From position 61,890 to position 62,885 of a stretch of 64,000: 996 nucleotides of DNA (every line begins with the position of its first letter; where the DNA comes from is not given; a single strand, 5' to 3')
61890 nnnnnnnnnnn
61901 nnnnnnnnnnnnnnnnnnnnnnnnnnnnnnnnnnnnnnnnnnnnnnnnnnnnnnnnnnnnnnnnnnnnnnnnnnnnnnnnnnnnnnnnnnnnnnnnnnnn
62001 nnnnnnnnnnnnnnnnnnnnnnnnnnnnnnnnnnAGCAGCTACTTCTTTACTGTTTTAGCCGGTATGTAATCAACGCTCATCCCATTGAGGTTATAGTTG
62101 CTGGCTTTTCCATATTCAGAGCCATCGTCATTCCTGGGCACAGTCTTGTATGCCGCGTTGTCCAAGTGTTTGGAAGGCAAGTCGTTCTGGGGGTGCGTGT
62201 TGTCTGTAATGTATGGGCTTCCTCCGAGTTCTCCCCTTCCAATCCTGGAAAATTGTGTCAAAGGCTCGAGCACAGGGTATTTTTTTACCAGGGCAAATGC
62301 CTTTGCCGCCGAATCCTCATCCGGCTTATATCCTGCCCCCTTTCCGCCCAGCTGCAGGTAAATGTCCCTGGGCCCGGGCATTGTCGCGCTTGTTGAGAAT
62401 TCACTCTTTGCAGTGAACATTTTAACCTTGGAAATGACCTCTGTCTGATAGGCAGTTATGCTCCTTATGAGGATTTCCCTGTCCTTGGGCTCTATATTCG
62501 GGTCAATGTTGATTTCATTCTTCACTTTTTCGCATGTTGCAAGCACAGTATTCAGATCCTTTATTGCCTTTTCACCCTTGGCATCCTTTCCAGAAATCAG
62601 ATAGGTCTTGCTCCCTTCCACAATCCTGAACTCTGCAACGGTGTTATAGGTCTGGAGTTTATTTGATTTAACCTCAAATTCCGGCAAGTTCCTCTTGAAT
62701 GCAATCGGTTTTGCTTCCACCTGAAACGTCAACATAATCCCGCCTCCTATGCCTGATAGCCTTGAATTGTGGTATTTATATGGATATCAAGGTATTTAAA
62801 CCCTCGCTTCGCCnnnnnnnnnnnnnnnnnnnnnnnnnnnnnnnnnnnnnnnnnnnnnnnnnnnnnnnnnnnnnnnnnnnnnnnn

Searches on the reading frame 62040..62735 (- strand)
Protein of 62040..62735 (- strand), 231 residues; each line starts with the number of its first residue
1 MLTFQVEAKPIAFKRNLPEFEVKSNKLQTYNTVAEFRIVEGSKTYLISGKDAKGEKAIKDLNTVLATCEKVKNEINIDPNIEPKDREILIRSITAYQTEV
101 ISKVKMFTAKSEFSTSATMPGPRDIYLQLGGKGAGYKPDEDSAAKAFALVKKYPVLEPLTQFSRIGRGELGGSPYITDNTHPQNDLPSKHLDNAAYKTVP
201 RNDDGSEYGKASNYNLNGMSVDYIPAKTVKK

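Call 45: find_encoding_contigs(protein=window:62040-62735:-, flank=10000, max_places=4)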
Protein window:62040-62735:- (231 aa): 1 contig read that carries it; 1 place shown.
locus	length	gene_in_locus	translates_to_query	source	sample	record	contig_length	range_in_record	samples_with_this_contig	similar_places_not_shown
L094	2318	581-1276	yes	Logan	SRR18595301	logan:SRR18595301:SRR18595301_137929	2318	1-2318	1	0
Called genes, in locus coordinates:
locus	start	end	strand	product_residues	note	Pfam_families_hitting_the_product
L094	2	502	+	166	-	?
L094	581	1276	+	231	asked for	-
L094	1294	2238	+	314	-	PF00515:TPR_1 (faint), PF07719:TPR_2 (faint), PF13371:TPR_9 (faint)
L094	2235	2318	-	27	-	?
